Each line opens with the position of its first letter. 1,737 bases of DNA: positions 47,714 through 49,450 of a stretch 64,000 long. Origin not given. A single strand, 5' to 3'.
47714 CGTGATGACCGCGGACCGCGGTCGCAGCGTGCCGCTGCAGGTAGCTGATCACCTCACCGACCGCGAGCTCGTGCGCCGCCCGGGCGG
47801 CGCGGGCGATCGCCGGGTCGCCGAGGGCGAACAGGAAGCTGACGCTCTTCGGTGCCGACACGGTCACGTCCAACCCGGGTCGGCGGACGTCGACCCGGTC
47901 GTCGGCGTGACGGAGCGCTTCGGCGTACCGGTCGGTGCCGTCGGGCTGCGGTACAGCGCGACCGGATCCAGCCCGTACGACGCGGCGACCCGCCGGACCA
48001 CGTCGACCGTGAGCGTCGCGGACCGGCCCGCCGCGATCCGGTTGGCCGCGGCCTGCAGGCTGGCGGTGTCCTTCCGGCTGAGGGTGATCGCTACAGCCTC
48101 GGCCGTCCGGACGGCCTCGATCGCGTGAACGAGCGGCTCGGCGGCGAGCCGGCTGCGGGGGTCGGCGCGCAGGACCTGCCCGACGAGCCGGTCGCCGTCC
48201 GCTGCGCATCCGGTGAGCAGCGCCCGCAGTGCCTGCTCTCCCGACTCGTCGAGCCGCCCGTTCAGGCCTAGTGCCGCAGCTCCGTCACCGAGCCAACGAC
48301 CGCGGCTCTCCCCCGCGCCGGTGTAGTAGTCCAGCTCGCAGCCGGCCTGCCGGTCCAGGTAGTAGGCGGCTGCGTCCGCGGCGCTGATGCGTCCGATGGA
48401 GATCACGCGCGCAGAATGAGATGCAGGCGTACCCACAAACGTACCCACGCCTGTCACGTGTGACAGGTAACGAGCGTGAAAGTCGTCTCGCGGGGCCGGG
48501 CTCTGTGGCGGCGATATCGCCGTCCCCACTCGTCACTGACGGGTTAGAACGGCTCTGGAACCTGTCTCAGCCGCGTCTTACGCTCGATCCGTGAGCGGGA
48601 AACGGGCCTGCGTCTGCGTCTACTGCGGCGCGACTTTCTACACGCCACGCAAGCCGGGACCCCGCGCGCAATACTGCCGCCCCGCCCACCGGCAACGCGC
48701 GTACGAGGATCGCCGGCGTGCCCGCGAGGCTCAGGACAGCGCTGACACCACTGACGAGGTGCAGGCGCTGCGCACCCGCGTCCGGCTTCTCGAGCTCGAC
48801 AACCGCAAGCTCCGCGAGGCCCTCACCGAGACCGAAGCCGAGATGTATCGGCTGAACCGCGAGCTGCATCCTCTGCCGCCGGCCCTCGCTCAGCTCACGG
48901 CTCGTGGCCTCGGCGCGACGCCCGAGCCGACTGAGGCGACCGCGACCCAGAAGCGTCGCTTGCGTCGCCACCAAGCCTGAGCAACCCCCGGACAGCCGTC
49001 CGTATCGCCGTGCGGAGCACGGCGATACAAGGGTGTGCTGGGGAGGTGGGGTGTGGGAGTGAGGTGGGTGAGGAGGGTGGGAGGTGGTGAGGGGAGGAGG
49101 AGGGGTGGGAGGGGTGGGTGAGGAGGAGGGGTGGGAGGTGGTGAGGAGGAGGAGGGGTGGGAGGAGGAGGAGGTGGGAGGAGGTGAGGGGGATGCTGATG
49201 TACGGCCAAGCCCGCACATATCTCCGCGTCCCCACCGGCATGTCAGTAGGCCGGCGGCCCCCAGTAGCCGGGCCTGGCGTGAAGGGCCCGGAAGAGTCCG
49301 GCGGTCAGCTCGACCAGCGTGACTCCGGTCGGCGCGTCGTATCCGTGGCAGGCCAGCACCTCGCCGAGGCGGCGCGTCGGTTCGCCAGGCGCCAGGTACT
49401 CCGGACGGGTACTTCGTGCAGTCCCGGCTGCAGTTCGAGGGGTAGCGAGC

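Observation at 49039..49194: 156-nt cytosine-free G-run tract (multi-G-quadruplex / H-DNA candidate) beside the mobile element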

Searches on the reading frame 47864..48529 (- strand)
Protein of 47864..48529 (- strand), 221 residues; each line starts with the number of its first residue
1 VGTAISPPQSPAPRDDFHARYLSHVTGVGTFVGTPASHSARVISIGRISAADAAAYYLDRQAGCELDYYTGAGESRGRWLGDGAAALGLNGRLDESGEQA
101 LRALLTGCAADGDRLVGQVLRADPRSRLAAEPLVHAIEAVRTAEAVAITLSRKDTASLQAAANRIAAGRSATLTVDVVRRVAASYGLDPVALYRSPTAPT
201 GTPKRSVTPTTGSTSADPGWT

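Call 7: search_protein_families(library=pfam, proteins=[window:47864-48529:-], max_evalue=0.01)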
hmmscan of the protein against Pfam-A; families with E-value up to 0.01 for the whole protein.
window:47864-48529:- (221 aa): 1 family
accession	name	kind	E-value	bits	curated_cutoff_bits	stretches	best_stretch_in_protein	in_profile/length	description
PF08751.17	TrwC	-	2.6e-10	40.8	25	1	50-161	1-91/286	TrwC relaxase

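Call 21: find_homologous_proteins(query=window:47864-48529:-, max_evalue=0.00001)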
Query window:47864-48529:- (221 aa): 9 proteins with E <= 0.00001 among 6906 candidates.
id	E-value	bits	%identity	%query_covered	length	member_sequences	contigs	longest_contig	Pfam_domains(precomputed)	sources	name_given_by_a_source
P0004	6.2e-106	371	99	81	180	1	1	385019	PF08751.18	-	-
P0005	1.1e-44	171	62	69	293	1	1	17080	PF08751.18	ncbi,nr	ncbi:MAG TPA: MobF family relaxase, partial [Mycobacteriales bacterium]|nr:MobF family relaxase [Myc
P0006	3.8e-42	163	59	70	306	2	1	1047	PF08751.18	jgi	-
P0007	4.9e-30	123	69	41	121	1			PF08751.18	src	-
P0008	3.1e-26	111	58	45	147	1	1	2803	PF08751.18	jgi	jgi:TrwC relaxase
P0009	1.7e-24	105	55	52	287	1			PF08751.18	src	-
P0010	5.7e-20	90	56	38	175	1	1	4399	PF08751.18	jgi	jgi:hypothetical protein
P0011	7.1e-18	83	62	34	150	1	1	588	PF18556.7,PF08751.18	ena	-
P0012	9.7e-18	83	45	56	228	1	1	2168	PF08751.18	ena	-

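Call 22: find_encoding_contigs(protein=P0005, flank=10000)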
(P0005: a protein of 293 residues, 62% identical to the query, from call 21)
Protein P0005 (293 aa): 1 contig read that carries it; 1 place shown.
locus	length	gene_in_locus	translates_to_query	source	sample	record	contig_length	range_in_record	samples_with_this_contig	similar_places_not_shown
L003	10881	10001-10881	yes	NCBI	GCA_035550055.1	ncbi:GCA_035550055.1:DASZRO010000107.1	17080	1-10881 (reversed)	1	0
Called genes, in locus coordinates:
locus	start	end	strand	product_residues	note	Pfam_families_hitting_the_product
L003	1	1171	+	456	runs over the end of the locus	-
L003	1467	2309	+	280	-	PF01909:NTP_transf_2 (weak), PF18765:Polbeta (weak)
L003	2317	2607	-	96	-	-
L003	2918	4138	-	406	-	PF00067:p450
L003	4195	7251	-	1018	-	PF03176:MMPL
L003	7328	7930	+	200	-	PF00440:TetR_N, PF17932:TetR_C_24 (weak)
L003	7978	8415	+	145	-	PF12802:MarR_2, PF01047:MarR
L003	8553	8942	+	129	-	PF14539:DUF4442 (weak), PF13622:4HBT_3 (weak), PF03061:4HBT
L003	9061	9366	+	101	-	-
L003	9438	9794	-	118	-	-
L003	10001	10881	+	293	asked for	PF08751:TrwC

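Call 23: find_encoding_contigs(protein=P0010, flank=10000)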
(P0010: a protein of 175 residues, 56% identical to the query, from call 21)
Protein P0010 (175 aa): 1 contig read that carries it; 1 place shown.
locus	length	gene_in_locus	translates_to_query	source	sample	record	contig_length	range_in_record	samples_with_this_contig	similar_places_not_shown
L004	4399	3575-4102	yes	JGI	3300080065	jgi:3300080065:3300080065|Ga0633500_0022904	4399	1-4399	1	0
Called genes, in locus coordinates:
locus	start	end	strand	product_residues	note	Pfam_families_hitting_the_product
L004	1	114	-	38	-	?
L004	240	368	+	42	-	-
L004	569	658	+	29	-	-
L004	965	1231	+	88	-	-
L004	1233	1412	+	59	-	-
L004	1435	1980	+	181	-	-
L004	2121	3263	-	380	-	PF21036:EryCIII-like_N, PF00201:UDPGT, PF04101:Glyco_tran_28_C, PF06722:EryCIII-like_C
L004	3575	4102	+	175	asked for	PF08751:TrwC (weak)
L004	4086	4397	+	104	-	?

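Call 24: find_encoding_contigs(protein=P0008, flank=10000)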
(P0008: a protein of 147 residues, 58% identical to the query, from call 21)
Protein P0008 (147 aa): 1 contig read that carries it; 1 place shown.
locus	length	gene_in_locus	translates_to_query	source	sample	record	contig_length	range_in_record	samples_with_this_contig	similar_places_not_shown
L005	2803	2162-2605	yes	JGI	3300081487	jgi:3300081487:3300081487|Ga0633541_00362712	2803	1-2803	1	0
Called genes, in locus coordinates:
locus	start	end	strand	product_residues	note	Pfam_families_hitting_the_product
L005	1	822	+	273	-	?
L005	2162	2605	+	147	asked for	PF08751:TrwC (weak)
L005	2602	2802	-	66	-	?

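Call 65: search_protein_families(library=pfam, proteins=[L003:9438-9794:-], max_evalue=0.001)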
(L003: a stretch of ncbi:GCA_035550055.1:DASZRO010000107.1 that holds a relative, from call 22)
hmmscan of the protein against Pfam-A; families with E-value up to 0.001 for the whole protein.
L003:9438-9794:- (118 aa): 0 families

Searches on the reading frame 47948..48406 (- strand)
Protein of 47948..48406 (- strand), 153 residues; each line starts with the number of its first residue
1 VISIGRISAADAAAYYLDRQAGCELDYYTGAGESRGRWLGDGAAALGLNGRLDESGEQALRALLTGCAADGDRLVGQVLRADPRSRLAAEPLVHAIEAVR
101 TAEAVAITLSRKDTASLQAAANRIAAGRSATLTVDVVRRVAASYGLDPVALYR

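Call 48: search_dna_similar(query=window:47948-48406:-, collection=plasmids, mode=protein, max_rows=25, max_evalue=0.000001)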
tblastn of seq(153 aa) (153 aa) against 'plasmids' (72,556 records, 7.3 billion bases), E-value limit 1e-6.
No match.

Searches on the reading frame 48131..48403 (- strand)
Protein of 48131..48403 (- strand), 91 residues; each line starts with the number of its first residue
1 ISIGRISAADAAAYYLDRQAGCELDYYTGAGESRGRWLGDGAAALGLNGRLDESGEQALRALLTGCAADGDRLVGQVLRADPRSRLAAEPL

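Call 34: find_related_loci(query=A3, collection=genome_contigs, flank=6000)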
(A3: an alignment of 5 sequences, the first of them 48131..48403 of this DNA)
Query A3 (91 aa) in genome_contigs; peptide patterns used: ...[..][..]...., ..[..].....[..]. (x = any residue, [..] = any of these).
133 stretches matched a pattern; 15 encode a relative of the query (tblastn E <= 1e-3); 15 distinct loci.
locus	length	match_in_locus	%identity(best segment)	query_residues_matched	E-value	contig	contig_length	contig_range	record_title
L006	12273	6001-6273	74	1-91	1e-40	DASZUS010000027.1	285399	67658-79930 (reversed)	MAG TPA_asm: Mycobacteriales bacterium isolate SMAG_U6111 k141_543064, whole genome shotgun sequence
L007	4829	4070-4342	61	1-91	5e-27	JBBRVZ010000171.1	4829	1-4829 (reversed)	MAG: Mycobacteriales bacterium isolate La3_metabat2.290 La3_metabat2.290_K_1493760_L_4829_cov_24.4136, whole genome shot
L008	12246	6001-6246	55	9-91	9e-23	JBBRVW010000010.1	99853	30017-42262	MAG: Actinomycetes bacterium isolate La3_metabat2.260 La3_metabat2.260_K_1452633_L_99853_cov_32.9597, whole genome shotg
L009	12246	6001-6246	59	9-91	2e-22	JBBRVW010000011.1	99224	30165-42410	MAG: Actinomycetes bacterium isolate La3_metabat2.260 La3_metabat2.260_K_1246128_L_99224_cov_50.1446, whole genome shotg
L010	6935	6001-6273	55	1-91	1e-21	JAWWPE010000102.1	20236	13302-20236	MAG: Nocardioidaceae bacterium isolate BP_363 scaffold_729685, whole genome shotgun sequence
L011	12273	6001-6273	58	1-91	2e-20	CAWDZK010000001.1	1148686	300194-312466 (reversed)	MAG: uncultured Actinomycetota bacterium isolate MFD01275.bin.1.75 genome assembly, contig: contig_1557, whole genome sh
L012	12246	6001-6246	61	9-91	2e-20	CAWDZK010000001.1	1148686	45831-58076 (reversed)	MAG: uncultured Actinomycetota bacterium isolate MFD01275.bin.1.75 genome assembly, contig: contig_1557, whole genome sh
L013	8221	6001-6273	57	1-91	2e-20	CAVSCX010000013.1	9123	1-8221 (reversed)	MAG: uncultured Actinomycetota bacterium isolate MFD02581.bin.1.279 genome assembly, contig: contig_115140, whole genome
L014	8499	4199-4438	55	10-91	1e-19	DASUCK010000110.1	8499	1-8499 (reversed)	MAG TPA_asm: Nonomuraea sp. isolate SMAG_U1294 k141_1498369, whole genome shotgun sequence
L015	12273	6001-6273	55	1-91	9e-18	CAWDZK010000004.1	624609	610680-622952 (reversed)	MAG: uncultured Actinomycetota bacterium isolate MFD01275.bin.1.75 genome assembly, contig: contig_31471, whole genome s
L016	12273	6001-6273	57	1-91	3e-16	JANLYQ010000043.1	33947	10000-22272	MAG: Sporichthyaceae bacterium isolate OTE_14_metabat.278 OTE_14_k141_29764, whole genome shotgun sequence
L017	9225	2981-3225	56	9-91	1e-13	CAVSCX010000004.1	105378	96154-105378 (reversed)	MAG: uncultured Actinomycetota bacterium isolate MFD02581.bin.1.279 genome assembly, contig: contig_10371, whole genome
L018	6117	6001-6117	63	9-48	5e-9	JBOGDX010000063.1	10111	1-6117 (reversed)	MAG: Actinomycetes bacterium isolate SD8021_metabat2.bin.5 NODE_257_length_10111_cov_1.057792, whole genome shotgun sequ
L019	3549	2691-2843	42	1-57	6e-9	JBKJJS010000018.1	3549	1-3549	MAG: Ilumatobacteraceae bacterium isolate ant_bin.212 k117_1750954, whole genome shotgun sequence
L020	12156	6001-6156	51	13-67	2e-8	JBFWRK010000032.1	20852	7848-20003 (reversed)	MAG: Acidimicrobiia bacterium isolate CA_2019_TPBF_204 NODE_12000_length_20852_cov_26.122413_TPBF, whole genome shotgun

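Call 40: find_related_loci(query=A3, collection=metagenome_contigs, flank=3000)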
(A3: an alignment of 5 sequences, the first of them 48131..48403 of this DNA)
Query A3 (91 aa) in metagenome_contigs; peptide patterns used: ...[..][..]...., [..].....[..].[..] (x = any residue, [..] = any of these).
600 stretches matched a pattern (row limit reached: there are more); 5 encode a relative of the query (tblastn E <= 1e-3); 5 distinct loci.
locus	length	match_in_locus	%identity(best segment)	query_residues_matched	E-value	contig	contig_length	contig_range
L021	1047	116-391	71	1-91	2e-38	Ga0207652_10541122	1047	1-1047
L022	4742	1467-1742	66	1-91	1e-33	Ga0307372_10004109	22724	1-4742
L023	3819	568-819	61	7-91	8e-17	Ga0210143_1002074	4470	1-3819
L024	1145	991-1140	56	1-47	6e-12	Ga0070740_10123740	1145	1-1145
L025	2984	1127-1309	43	1-65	6e-7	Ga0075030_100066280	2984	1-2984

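Call 89: search_protein_families(library=pfam, proteins=[L016:9098-10225:+, L016:4418-4966:+, L016:298-1656:-, L016:10503-11132:-, L009:3093-5042:+, L009:9096-10250:+, L009:10397-11587:+, L008:10023-11675:+, L008:2020-3084:-, L012:10624-11523:+], max_evalue=0.001)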
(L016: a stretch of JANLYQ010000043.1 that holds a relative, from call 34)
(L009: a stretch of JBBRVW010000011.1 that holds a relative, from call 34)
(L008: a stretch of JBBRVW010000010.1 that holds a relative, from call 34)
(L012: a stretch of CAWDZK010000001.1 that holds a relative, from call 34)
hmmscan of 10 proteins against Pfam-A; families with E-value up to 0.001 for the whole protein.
L016:9098-10225:+ (375 aa): 3 families
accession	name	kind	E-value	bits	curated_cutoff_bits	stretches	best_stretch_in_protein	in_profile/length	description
PF00589.27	Phage_integrase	-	1e-25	90.9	27.1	1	170-353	3-168/172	Phage integrase family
PF14659.12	Phage_int_SAM_3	-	2.4e-10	40.9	22.6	1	62-114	1-52/58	Phage integrase, N-terminal SAM-like domain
PF22022.2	Phage_int_M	-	0.00011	22.8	27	1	66-154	4-90/96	Phage integrase central domain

L016:4418-4966:+ (182 aa): 0 families

L016:298-1656:- (452 aa): 2 families
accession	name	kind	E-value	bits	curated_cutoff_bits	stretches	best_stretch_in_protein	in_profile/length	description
PF01610.23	DDE_Tnp_ISL3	-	9.4e-53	179.9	23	1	197-439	10-240/240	Transposase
PF13542.12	HTH_Tnp_ISL3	-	6.4e-07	29.2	27.4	1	114-158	6-48/51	Helix-turn-helix domain of transposase family ISL3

L016:10503-11132:- (209 aa): 1 family
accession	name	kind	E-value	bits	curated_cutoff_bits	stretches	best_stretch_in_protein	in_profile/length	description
PF00300.27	His_Phos_1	-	1.5e-49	168.7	21.7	1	2-183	3-183/194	Histidine phosphatase superfamily (branch 1)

L009:3093-5042:+ (649 aa): 2 families
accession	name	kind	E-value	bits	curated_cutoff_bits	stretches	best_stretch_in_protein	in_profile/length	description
PF08309.17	LVIVD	-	4.8e-14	51.9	20.2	1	564-599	5-40/42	LVIVD repeat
PF02225.27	PA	-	2.1e-10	41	23.9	1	468-520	10-63/95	PA domain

L009:9096-10250:+ (384 aa): 3 families
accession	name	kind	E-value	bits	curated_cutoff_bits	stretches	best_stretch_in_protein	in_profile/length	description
PF00589.27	Phage_integrase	-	2.8e-23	83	27.1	1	189-365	10-169/172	Phage integrase family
PF14659.12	Phage_int_SAM_3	-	5.1e-07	30.2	22.6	1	67-123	1-57/58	Phage integrase, N-terminal SAM-like domain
PF14657.12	Arm-DNA-bind_4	-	0.00014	21.8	22.3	1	15-50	1-37/47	Arm DNA-binding domain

L009:10397-11587:+ (396 aa): 0 families

L008:10023-11675:+ (550 aa): 5 families
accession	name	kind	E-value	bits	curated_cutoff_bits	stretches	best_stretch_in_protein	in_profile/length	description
PF05746.21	DALR_1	-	2.7e-34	118.2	22.3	1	429-550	1-117/117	DALR anticodon binding domain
PF03485.21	Arg_tRNA_synt_N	-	2.7e-21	76.4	21.5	1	5-92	2-85/85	Arginyl tRNA synthetase N terminal domain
PF00750.26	tRNA-synt_1d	-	4.1e-17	62.6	23.3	2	230-391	136-297/349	tRNA synthetases class I (R), catalytic domain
PF00133.28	tRNA-synt_1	-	9.7e-07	28.3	22.7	1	327-412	331-411/414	tRNA synthetases class I (I, L, M and V)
PF09334.17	tRNA-synt_1g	-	0.00019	20.7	20.1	0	374-414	327-366/391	tRNA synthetases class I (M)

L008:2020-3084:- (354 aa): 3 families
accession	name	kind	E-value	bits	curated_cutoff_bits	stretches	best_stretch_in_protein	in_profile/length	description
PF13185.12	GAF_2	-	1.5e-15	58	28.6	1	26-161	4-133/136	GAF domain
PF03861.19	ANTAR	-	6.7e-14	51.9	27.3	1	177-226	1-50/54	ANTAR domain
PF01590.32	GAF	-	2.4e-12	48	22.4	1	25-158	1-128/133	GAF domain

L012:10624-11523:+ (299 aa): 0 families

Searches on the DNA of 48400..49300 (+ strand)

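Call 20: search_dna_similar(query=window:48400-49300:+, collection=plasmids, mode=distant, max_rows=20)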
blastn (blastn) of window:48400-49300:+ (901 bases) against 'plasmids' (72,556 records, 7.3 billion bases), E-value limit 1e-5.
No match.

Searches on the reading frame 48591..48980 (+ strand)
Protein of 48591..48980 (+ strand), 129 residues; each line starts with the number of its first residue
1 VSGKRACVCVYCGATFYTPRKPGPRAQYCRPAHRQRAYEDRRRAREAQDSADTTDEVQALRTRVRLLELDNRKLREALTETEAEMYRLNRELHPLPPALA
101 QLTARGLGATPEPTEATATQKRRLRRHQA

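Call 7: search_protein_families(library=pfam, proteins=[window:48591-48980:+], max_evalue=0.01)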
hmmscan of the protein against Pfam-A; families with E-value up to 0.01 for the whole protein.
window:48591-48980:+ (129 aa): 5 families
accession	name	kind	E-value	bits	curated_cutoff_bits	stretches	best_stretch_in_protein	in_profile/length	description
PF16454.10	PI3K_P85_iSH2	-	0.0012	19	31.5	1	46-103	79-136/161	Phosphatidylinositol 3-kinase regulatory subunit P85 inter-SH2 domain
PF24445.1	DUF7564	-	0.0023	18.8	32.2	1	5-51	5-48/76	Family of unknown function (DUF7564)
PF05557.18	MAD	-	0.0068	15.3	30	1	40-89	426-475/661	Mitotic checkpoint protein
PF25450.1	Rab11-FIP3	-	0.0074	17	31.9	1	35-105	32-104/125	Rab11-FIP3-like domain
PF17675.6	APG6_N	-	0.0087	16.9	45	1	37-102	27-93/132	Apg6 coiled-coil region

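Call 13: find_homologous_proteins(query=window:48591-48977:+, max_evalue=0.001)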
Query window:48591-48977:+ (129 aa): 3 proteins with E <= 0.001 among 63 candidates.
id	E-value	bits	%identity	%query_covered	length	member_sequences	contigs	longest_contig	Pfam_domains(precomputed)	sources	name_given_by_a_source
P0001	3.3e-77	274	100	100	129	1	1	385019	-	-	-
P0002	9.0e-59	215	81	98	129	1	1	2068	-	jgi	jgi:septal ring factor EnvC (AmiA/AmiB activator)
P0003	1.1e-51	192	75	98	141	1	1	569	-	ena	-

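Call 14: find_encoding_contigs(protein=P0002, flank=10000)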
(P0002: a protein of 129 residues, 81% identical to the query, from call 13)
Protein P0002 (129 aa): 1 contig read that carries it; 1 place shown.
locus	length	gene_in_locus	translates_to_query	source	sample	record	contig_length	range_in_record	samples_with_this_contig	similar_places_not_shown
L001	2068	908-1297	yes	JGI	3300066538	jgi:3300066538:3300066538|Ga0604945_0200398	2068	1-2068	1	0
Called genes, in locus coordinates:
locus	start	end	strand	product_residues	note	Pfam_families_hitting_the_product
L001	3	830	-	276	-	?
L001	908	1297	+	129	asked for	-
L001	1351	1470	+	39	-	-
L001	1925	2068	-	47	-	?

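Call 15: find_encoding_contigs(protein=P0001, flank=3000, max_places=3)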
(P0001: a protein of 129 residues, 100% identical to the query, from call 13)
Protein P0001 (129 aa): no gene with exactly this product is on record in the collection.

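Call 17: find_encoding_contigs(protein=P0003, flank=10000)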
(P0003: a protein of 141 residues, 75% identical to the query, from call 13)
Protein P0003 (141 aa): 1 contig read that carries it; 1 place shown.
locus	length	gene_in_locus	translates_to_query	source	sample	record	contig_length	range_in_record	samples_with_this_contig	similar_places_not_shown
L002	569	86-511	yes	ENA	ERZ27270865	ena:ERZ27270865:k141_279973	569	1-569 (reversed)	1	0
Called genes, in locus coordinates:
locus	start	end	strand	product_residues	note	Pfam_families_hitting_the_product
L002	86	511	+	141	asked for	-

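Call 76: find_homologous_proteins(query=A5, max_evalue=0.001)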
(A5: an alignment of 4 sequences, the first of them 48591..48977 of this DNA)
Query A5 (4 sequences) (129 aa, profile of the alignment): 59 proteins with E <= 0.001 among 6243 candidates.
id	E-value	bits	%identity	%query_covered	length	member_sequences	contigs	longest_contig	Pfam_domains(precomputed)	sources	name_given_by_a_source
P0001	1.8e-67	243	100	100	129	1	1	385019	-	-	-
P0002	5.8e-67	242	81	98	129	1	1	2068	-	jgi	jgi:septal ring factor EnvC (AmiA/AmiB activator)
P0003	1.8e-65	237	75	98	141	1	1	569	-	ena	-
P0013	1.1e-51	192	47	82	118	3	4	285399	-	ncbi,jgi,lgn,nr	ncbi:MAG TPA: hypothetical protein VG899_15515 [Mycobacteriales bacterium]|jgi:hypothetical protein|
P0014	2.3e-46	175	47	84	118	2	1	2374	-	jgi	jgi:hypothetical protein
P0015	2.5e-43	165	45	89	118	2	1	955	-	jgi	jgi:hypothetical protein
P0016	4.4e-43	165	47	74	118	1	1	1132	-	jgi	jgi:hypothetical protein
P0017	2.8e-42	162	47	74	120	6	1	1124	-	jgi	jgi:hypothetical protein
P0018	3.1e-42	162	42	89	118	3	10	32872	-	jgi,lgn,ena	jgi:septal ring factor EnvC (AmiA/AmiB activator)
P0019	5.0e-42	161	47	74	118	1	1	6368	-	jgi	jgi:hypothetical protein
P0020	7.2e-42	161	44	91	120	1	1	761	-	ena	-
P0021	4.8e-41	158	49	95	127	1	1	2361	-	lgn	-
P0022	5.5e-41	158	48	74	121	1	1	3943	-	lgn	-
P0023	1.3e-40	157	53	71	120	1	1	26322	-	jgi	jgi:hypothetical protein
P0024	9.0e-40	154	46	82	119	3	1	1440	-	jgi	jgi:hypothetical protein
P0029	3.3e-35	139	58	93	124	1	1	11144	-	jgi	jgi:hypothetical protein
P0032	6.3e-35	138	54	100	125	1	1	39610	-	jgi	jgi:hypothetical protein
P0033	2.0e-33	133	59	81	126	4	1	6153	-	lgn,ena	-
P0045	3.6e-29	120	52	97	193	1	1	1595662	-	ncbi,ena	-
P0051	7.2e-24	102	71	57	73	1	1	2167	-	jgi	jgi:hypothetical protein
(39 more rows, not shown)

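Call 77: find_encoding_contigs(protein=P0051, flank=3000)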
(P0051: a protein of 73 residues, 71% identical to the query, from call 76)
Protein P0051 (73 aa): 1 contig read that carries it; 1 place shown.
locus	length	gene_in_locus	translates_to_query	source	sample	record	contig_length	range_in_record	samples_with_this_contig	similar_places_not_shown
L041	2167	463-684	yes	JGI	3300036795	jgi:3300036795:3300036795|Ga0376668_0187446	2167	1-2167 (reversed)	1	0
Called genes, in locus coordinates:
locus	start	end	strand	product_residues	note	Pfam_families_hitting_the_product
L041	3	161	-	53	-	?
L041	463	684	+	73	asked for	-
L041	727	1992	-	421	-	PF00872:Transposase_mut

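Call 78: find_encoding_contigs(protein=P0033, flank=3000)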
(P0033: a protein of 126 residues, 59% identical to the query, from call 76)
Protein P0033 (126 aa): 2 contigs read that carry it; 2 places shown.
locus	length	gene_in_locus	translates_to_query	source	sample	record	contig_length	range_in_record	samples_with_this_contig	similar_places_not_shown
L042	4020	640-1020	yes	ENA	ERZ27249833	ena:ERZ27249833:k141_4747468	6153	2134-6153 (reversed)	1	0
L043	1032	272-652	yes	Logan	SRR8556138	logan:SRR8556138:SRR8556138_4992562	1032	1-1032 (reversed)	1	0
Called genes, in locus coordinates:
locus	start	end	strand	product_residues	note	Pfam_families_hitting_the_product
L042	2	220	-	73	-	?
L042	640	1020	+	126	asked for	-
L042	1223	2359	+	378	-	PF00589:Phage_integrase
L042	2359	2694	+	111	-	PF13443:HTH_26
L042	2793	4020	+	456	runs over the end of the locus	-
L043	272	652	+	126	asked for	-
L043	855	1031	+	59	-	?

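Call 79: find_encoding_contigs(protein=P0029, flank=3000)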
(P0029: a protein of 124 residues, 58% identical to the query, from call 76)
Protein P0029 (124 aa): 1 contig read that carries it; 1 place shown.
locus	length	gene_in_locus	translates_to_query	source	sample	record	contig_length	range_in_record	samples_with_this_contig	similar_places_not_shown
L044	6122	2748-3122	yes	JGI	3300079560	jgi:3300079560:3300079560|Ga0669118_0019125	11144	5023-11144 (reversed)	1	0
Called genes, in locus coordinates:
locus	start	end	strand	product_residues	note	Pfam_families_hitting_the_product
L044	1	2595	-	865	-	?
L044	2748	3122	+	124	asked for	-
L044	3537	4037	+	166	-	-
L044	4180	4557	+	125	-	-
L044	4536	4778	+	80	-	-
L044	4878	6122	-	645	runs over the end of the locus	PF11992:TgpA_N, PF01841:Transglut_core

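Call 80: find_encoding_contigs(protein=P0032, flank=3000)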
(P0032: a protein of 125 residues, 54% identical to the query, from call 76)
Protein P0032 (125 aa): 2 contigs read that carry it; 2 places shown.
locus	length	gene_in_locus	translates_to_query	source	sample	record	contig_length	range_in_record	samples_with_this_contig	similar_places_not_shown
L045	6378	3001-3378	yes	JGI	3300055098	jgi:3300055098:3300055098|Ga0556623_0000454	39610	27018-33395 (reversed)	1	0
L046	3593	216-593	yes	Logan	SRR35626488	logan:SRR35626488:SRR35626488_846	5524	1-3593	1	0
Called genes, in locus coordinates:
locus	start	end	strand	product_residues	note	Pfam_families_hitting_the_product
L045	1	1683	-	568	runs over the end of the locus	PF13245:AAA_19, PF13604:AAA_30, PF01443:Viral_helicase1 (faint), PF18335:SH3_13 (weak)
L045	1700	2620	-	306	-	PF08751:TrwC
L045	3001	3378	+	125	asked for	-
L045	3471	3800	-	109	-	-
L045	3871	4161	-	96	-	-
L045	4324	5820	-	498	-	-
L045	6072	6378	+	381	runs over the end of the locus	PF06114:Peptidase_M78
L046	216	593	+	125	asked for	-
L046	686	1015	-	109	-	-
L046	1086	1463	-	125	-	-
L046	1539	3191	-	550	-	-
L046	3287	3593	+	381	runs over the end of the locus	PF06114:Peptidase_M78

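Call 81: find_encoding_contigs(protein=P0023, flank=3000)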
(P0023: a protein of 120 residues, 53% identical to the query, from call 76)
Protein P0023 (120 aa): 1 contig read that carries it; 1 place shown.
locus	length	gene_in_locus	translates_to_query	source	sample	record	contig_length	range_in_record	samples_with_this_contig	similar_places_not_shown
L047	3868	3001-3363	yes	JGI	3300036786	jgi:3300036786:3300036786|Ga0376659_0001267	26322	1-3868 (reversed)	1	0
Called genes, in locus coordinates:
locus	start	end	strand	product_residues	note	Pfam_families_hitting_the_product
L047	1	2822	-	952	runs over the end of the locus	PF08751:TrwC, PF13245:AAA_19, PF13604:AAA_30, PF01443:Viral_helicase1 (faint), PF18335:SH3_13 (weak)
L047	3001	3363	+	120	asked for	-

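Call 82: find_encoding_contigs(protein=P0045, flank=3000)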
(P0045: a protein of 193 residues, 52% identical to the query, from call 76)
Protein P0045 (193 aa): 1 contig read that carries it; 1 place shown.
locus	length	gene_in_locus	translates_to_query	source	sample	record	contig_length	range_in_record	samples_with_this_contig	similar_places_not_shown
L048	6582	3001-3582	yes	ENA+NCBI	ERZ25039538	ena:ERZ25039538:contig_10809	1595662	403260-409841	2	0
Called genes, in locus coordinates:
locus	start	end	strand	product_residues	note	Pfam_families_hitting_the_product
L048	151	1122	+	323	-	-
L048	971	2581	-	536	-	PF08751:TrwC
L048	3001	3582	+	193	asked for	-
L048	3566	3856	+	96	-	-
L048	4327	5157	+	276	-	-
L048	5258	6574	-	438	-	PF12704:MacB_PCD, PF02687:FtsX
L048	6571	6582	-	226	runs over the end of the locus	PF00005:ABC_tran, PF13304:AAA_21 (faint), PF02463:SMC_N (weak)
